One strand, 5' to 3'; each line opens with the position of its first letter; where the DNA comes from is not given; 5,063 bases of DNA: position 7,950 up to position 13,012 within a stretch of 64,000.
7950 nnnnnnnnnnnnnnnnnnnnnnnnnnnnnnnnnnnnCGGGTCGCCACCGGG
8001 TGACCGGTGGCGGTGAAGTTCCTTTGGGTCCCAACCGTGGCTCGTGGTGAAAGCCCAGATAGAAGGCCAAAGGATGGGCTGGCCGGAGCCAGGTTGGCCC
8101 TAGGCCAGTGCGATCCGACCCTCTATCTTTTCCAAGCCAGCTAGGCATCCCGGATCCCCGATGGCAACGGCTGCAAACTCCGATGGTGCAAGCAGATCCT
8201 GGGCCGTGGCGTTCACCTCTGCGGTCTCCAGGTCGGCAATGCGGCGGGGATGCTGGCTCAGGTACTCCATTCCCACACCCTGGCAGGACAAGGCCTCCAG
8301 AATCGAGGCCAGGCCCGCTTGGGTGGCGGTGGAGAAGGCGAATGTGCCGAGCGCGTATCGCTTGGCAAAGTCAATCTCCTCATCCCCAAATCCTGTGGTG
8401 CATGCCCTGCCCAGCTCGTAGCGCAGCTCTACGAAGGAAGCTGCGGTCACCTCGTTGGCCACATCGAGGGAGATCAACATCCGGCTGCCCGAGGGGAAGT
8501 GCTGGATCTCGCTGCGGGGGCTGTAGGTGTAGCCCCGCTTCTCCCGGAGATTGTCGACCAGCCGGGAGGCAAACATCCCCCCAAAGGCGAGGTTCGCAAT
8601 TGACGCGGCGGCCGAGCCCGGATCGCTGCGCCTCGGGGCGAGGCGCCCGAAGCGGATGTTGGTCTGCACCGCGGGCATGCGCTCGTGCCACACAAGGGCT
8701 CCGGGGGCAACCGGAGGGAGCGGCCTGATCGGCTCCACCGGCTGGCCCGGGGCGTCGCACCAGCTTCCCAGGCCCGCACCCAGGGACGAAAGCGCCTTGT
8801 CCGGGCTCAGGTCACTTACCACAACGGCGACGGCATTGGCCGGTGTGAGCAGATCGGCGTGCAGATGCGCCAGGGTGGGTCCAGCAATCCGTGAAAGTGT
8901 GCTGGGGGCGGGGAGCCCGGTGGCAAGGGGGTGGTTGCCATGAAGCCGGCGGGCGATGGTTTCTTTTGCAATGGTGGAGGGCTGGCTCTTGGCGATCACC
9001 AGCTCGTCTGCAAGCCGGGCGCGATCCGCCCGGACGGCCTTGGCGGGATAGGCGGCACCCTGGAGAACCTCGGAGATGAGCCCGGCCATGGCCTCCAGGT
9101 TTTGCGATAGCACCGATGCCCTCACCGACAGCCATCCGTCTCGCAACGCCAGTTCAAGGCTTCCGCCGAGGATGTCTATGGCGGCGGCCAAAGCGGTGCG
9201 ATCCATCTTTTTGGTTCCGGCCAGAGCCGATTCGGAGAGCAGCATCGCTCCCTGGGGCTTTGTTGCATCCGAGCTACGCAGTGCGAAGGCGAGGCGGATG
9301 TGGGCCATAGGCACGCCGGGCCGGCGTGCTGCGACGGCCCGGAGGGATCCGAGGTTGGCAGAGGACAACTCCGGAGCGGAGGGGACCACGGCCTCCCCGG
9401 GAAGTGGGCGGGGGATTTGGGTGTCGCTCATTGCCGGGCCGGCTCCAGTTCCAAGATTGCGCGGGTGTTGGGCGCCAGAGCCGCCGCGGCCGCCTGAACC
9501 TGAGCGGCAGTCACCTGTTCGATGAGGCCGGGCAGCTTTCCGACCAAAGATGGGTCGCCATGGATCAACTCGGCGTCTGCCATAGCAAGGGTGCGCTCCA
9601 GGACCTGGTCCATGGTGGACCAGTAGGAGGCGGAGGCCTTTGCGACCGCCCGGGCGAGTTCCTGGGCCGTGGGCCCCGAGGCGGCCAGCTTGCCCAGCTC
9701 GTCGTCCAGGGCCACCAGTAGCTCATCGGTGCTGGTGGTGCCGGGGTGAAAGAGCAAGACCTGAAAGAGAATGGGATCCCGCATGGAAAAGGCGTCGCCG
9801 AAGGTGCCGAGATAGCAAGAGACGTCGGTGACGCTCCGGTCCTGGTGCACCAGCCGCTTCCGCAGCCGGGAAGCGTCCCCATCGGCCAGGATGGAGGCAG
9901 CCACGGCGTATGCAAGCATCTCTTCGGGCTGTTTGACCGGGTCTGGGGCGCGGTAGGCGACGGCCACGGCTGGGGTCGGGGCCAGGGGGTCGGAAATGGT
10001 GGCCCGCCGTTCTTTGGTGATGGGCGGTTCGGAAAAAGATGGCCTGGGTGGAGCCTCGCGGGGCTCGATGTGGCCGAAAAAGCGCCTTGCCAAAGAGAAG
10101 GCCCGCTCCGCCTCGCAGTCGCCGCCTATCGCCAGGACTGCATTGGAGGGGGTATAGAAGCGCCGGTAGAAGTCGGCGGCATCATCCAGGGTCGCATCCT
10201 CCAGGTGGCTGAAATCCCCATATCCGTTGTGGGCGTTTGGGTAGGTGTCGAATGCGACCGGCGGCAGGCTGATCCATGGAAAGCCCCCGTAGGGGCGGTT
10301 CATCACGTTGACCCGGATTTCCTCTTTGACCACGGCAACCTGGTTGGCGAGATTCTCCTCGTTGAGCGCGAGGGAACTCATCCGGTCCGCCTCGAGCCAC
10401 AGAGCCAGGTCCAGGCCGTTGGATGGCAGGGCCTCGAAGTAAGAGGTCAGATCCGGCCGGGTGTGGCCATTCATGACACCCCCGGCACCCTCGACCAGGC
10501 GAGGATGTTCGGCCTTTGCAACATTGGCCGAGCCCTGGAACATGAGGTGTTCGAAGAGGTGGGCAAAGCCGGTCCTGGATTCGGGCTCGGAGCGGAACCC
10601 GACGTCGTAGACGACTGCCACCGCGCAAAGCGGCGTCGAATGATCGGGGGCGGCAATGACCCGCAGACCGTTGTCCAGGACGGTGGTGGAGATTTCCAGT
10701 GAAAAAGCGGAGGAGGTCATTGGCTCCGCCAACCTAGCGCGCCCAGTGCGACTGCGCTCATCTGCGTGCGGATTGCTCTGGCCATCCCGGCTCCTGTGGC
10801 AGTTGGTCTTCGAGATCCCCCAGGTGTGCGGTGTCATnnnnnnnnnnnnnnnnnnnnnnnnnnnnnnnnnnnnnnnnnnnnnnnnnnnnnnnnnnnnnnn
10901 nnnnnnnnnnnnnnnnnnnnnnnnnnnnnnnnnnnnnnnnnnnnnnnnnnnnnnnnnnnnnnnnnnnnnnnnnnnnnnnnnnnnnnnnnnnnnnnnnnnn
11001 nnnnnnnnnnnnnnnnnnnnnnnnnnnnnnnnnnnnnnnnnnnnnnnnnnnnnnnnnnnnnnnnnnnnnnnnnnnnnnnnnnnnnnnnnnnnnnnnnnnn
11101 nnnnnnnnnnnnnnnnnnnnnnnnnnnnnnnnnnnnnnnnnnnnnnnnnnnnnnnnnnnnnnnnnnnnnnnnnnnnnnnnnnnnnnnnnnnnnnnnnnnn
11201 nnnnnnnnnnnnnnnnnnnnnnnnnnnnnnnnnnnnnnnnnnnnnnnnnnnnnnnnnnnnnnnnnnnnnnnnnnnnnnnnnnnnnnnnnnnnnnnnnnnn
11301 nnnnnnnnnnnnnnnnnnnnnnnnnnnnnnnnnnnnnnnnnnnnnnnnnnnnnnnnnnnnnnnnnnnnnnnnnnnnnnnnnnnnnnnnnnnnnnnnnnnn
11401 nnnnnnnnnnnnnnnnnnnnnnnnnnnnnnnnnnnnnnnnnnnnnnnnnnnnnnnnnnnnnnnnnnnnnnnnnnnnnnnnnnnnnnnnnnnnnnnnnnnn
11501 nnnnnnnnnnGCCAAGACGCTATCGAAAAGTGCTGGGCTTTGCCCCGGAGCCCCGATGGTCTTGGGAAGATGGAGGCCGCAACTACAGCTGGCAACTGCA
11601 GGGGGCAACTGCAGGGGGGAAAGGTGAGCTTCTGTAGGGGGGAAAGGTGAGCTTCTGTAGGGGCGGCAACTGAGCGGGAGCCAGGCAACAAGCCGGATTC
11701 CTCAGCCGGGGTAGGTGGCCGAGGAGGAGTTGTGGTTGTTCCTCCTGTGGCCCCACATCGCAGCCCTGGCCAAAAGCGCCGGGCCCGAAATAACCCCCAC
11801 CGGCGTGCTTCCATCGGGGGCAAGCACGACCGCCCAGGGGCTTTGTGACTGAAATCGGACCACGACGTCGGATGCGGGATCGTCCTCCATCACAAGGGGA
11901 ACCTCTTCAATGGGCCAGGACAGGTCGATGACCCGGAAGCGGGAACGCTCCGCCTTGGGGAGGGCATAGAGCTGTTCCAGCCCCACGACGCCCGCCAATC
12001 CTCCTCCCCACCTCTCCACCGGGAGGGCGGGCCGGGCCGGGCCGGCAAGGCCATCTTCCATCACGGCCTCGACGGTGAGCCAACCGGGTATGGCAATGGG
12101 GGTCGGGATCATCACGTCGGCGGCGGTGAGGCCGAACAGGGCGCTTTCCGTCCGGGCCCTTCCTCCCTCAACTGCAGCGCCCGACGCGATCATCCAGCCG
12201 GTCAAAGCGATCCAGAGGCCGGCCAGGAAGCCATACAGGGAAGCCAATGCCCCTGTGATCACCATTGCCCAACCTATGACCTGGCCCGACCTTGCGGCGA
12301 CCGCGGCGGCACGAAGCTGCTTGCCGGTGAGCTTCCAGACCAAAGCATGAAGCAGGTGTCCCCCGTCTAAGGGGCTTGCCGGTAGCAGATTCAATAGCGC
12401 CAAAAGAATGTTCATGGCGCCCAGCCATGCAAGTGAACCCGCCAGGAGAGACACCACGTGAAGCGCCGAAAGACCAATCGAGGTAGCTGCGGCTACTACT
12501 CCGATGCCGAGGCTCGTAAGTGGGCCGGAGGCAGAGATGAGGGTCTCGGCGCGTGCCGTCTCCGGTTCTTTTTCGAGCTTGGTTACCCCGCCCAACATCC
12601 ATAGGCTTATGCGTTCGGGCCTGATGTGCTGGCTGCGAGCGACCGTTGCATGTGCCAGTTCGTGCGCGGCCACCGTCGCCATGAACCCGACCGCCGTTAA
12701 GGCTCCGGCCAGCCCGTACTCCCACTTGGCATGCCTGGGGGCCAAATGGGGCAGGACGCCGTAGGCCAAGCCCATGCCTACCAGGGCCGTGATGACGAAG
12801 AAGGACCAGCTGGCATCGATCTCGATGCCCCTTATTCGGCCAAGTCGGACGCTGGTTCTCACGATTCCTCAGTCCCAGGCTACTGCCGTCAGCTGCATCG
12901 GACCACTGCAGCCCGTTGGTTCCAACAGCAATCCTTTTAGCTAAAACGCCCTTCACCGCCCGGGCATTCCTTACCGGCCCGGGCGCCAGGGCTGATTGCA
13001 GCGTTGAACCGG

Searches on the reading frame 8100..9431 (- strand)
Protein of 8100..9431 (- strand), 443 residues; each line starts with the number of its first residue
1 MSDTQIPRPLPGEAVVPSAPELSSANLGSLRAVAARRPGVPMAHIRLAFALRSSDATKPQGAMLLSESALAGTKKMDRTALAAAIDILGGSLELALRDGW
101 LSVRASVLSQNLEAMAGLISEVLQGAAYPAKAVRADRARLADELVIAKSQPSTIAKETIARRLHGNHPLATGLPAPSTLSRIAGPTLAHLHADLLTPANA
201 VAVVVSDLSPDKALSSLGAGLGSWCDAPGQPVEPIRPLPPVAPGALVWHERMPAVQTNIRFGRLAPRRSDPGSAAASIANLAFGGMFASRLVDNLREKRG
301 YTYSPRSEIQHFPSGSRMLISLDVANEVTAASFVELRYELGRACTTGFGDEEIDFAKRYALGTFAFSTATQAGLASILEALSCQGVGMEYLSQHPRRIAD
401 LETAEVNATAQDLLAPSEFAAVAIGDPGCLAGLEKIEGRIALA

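Call 38: search_protein_families(library=pfam, proteins=[window:8100-9431:-], max_evalue=0.000001)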
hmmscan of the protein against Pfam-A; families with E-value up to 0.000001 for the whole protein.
window:8100-9431:- (443 aa): 1 family
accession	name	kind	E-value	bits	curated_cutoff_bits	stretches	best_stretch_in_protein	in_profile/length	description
PF05193.26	Peptidase_M16_C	-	4.4e-17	63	23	1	187-358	7-179/181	Peptidase M16 inactive domain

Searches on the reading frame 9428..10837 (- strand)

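Call 38: search_protein_families(library=pfam, proteins=[window:9428-10837:-], max_evalue=0.000001)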
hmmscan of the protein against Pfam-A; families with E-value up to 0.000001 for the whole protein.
window:9428-10837:- (469 aa): 2 families
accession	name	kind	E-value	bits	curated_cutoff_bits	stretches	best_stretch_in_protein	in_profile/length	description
PF05193.26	Peptidase_M16_C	-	1.6e-26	93.7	23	1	215-399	2-179/181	Peptidase M16 inactive domain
PF00675.25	Peptidase_M16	-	3e-17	63.3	22.3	1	59-177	1-119/149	Insulinase (Peptidase family M16)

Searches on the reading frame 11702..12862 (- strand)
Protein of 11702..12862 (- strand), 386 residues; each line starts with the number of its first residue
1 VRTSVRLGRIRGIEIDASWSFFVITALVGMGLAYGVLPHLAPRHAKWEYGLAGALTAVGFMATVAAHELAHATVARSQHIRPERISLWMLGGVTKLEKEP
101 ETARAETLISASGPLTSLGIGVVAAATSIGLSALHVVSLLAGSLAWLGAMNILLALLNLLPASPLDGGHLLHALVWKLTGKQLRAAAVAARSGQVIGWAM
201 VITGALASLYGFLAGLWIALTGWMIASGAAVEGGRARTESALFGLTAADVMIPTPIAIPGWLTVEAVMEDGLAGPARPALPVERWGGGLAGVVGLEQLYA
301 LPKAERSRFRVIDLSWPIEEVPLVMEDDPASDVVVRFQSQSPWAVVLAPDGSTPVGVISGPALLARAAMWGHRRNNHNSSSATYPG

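Call 38: search_protein_families(library=pfam, proteins=[window:11702-12862:-], max_evalue=0.000001)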
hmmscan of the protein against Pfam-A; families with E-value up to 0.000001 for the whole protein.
window:11702-12862:- (386 aa): 1 family
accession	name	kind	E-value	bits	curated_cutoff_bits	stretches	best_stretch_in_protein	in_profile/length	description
PF02163.28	Peptidase_M50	-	1.1e-21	77.6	27.2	2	142-196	161-217/221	Peptidase family M50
